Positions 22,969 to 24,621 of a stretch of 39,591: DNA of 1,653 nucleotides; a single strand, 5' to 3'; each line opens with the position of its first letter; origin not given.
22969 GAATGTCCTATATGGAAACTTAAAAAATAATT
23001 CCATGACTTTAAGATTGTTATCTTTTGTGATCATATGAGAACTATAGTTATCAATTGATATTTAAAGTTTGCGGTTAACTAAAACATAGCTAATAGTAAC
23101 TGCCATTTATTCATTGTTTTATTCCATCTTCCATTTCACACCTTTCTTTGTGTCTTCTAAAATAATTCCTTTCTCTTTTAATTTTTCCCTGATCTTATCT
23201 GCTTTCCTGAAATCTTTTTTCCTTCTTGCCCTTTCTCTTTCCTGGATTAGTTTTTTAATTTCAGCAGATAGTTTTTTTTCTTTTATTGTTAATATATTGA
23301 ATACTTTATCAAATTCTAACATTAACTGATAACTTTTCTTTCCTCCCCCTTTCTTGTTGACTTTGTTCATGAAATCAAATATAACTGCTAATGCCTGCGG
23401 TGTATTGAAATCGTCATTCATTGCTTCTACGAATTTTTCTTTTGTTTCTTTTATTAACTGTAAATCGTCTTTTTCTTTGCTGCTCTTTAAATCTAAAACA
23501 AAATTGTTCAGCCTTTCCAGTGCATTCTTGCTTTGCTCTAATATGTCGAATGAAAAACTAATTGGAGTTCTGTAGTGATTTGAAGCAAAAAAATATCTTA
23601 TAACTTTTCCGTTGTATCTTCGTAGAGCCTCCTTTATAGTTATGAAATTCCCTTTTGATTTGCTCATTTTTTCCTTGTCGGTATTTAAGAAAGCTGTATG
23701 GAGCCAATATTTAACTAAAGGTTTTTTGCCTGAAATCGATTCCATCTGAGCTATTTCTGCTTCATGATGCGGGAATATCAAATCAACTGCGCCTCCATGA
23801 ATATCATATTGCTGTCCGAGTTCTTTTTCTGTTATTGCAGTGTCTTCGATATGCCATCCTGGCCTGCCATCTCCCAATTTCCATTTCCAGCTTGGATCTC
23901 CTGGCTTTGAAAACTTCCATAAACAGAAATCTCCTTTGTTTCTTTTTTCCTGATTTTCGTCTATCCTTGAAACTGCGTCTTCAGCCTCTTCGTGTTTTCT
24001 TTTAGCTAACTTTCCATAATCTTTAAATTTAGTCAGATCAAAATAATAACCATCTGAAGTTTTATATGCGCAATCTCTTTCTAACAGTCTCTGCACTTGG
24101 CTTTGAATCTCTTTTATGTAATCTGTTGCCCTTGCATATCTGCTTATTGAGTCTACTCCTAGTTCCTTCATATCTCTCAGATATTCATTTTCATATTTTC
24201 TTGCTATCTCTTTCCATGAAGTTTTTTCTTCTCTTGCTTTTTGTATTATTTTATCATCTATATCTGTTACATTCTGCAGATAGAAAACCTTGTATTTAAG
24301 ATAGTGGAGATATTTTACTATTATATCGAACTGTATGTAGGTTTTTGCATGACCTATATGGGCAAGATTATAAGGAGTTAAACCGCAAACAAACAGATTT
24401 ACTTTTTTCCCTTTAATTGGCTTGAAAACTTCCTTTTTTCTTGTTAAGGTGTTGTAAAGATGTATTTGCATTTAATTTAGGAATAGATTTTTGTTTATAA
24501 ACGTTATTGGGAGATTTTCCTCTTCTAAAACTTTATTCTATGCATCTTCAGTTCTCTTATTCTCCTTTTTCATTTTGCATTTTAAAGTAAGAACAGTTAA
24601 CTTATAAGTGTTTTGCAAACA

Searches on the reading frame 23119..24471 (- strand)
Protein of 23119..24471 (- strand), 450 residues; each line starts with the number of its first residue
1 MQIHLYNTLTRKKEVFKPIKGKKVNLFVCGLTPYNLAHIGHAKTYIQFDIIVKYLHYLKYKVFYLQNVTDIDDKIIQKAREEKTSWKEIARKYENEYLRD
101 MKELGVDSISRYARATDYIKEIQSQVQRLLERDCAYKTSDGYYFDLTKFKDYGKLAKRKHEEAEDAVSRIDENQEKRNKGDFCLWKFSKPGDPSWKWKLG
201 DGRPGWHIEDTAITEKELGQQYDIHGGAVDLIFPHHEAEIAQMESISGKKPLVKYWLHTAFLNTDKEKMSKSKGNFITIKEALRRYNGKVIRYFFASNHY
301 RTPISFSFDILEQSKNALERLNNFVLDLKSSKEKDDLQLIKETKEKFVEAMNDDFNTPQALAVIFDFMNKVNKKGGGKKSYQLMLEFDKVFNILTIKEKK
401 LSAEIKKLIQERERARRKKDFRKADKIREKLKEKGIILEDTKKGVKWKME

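Call 8: search_protein_families(library=pfam, proteins=[window:23119-24471:-], max_evalue=0.01)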
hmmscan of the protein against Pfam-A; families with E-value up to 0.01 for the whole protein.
window:23119-24471:- (450 aa): 6 families
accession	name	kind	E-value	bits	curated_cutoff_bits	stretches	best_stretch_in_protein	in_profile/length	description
PF01406.26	tRNA-synt_1e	-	1.4e-107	360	27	1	16-315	2-300/301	tRNA synthetases class I (C) catalytic domain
PF09334.17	tRNA-synt_1g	-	7.4e-16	58.3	20.1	2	36-145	13-123/391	tRNA synthetases class I (M)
PF09190.17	DALR_2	-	5.8e-12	46.4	22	1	346-393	1-48/57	DALR domain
PF01921.24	tRNA-synt_1f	-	1.2e-10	41.4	27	1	260-333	274-346/360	tRNA synthetases class I (K)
PF23493.1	CysS_C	-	4.6e-09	36.7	23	1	400-447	3-50/51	Cysteinyl-tRNA ligase anticodon binding domain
PF00133.28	tRNA-synt_1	-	4.8e-06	26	22.7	1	229-304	336-411/414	tRNA synthetases class I (I, L, M and V)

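Call 9: search_protein_families(library=ncbifam, proteins=[window:23119-24471:-], max_evalue=0.01)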
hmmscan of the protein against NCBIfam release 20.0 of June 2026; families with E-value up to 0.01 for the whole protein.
window:23119-24471:- (450 aa): 19 families
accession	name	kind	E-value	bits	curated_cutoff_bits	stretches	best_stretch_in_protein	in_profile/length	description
TIGR00435.1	cysS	equivalog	2.2e-144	482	340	1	4-448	2-464/466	cysteine--tRNA ligase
NF011108.0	PRK14536.1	equivalog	3.7e-96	322.8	780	1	1-448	1-488/490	cysteine--tRNA ligase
TIGR03447.1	mycothiol_MshC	equivalog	5.7e-82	275.7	485.1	1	2-382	17-396/411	cysteine--1-D-myo-inosityl 2-amino-2-deoxy-alpha-D-glucopyranoside ligase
NF011107.0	PRK14534.1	equivalog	9.1e-70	236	744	1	1-448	1-479/481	cysteine--tRNA ligase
TIGR00398.1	metG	equivalog_domain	2.4e-15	56.3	336.35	2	35-150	12-128/530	methionine--tRNA ligase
NF009687.0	PRK13208.1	equivalog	6.8e-13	47.7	738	1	240-352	506-621/801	valine--tRNA ligase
NF008900.0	PRK12267.1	equivalog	1.9e-12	46.5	598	2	37-143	19-127/648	methionine--tRNA ligase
NF001100.0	PRK00133.1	equivalog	1.5e-11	43.6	587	2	29-138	11-122/676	methionine--tRNA ligase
TIGR00422.1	valS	equivalog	1.1e-10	40.2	612.1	2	228-342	486-605/863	valine--tRNA ligase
NF008957.0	PRK12300.1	subfamily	7.8e-10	37.4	677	1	228-371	586-727/946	leucine--tRNA ligase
NF000540.1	alt_ValS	exception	1.1e-07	30.2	900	1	235-333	541-642/827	valine--tRNA ligase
TIGR00396.1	leuS_bact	equivalog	2e-07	29.6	548.4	1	261-439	598-788/843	leucine--tRNA ligase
TIGR00395.1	leuS_arch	equivalog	3.4e-07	28.6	648.5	1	261-356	613-705/938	leucine--tRNA ligase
TIGR00392.1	ileS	equivalog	2.1e-06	26.2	621.4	1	251-332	594-682/861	isoleucine--tRNA ligase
TIGR00467.1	lysS_arch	equivalog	3.7e-06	25.7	147.55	1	251-424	257-419/515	lysine--tRNA ligase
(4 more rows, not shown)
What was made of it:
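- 23119..24471 (-): cysS (cysteine--tRNA ligase), the host gene whose last 8 codons and stop codon lie inside repeat copy R1. TIGR00435 scores 482 bits and PF01406 has E=1.4e-107 (calls 8, 9).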

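Call 13: find_encoding_contigs(protein=window:23122-24471:-, flank=10000, max_places=10)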
Protein window:23122-24471:- (450 aa): 1 contig read that carries it; 1 place shown.
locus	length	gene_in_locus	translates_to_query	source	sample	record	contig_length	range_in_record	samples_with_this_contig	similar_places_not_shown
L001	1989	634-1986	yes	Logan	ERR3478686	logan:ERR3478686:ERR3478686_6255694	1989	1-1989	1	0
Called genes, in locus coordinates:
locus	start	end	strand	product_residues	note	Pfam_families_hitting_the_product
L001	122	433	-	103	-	-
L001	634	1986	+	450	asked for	PF00133:tRNA-synt_1 (faint), PF01406:tRNA-synt_1e, PF09334:tRNA-synt_1g, PF01921:tRNA-synt_1f, PF09334:tRNA-synt_1g (weak), PF09190:DALR_2, PF23493:CysS_C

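Call 18: find_related_loci(query=window:23122-24471:-, collection=genome_contigs, flank=6000)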
Query window:23122-24471:- (450 aa) in genome_contigs; peptide patterns used: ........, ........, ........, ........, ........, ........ (x = any residue, [..] = any of these).
599 stretches matched a pattern (row limit reached: there are more); 584 encode a relative of the query (tblastn E <= 1e-3); the best 80 are kept; 80 distinct loci.
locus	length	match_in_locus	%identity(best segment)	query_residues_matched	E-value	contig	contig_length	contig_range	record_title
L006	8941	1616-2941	72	3-444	0e+0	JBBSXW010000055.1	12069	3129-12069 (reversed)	MAG: Nanoarchaeota archaeon isolate H51-bin130_1 H51_bin130_1_000000000055, whole genome shotgun sequence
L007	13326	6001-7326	71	3-444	0e+0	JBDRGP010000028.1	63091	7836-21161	MAG: Candidatus Woesearchaeota archaeon isolate MEGAHIT-group-1.443 k141_12863558, whole genome shotgun sequence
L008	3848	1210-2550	68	3-448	0e+0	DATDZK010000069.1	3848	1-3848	MAG TPA_asm: Candidatus Nanoarchaeia archaeon isolate SMAG_U8190 k141_2060325, whole genome shotgun sequence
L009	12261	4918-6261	65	1-448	0e+0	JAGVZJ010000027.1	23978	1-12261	Candidatus Woesearchaeota archaeon isolate RIFCSPLOWO2_02_FULL_34_11 rifcsplowo2_02_scaffold_3871, whole genome shotgun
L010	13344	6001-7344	66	1-449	0e+0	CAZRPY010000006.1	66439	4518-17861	MAG TPA_asm: uncultured Methanosarcinales archaeon isolate SRP178908_co1_144 genome assembly, contig: NODE_204_length_66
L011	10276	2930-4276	65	1-449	0e+0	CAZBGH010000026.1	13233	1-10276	MAG TPA_asm: uncultured Methanosarcinales archaeon isolate binchicken_co21_254 genome assembly, contig: NODE_3260_length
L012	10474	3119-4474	66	1-450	0e+0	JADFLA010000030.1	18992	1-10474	MAG: Nanoarchaeota archaeon isolate B4T1B8 B4T1B8_NODE4920, whole genome shotgun sequence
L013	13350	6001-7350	65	1-448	0e+0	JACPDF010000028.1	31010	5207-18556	MAG: Candidatus Woesearchaeota archaeon isolate NC_groundwater_302_Ag_B-0.1um_38_13 S7_GD2017_3_B1_scaffold_489, whole g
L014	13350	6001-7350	62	1-449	0e+0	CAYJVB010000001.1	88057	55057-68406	MAG TPA_asm: uncultured archaeon isolate ERP125453_co1_352 genome assembly, contig: NODE_134_length_88057_cov_8.949331,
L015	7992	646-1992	62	1-448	0e+0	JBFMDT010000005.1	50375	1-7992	MAG: Nanoarchaeota archaeon isolate MAG226 MAG226_6, whole genome shotgun sequence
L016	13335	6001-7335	62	1-445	0e+0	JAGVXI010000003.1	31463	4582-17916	Candidatus Pacearchaeota archaeon isolate RIFCSPLOWO2_01_FULL_32_35 rifcsplowo2_01_scaffold_2003, whole genome shotgun s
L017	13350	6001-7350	64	1-448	0e+0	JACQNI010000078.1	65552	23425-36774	MAG: Candidatus Woesearchaeota archaeon isolate NC_groundwater_1251_Ag_S-0.1um_31_108 S_p1_S3_coassembly_k141_2011865, w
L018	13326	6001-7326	57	1-441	3e-174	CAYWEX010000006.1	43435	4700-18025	MAG TPA_asm: Candidatus Woesearchaeota archaeon isolate SRP178908_co1_347 genome assembly, contig: NODE_447_length_43435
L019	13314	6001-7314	61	1-445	3e-171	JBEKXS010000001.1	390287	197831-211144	MAG: Candidatus Pacearchaeota archaeon isolate SPRUCE 657 SPRUCE_657_1, whole genome shotgun sequence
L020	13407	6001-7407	56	1-448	3e-171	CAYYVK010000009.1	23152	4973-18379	MAG TPA_asm: uncultured archaeon isolate SRP104967_co1_67 genome assembly, contig: NODE_736_length_23152_cov_51.586050,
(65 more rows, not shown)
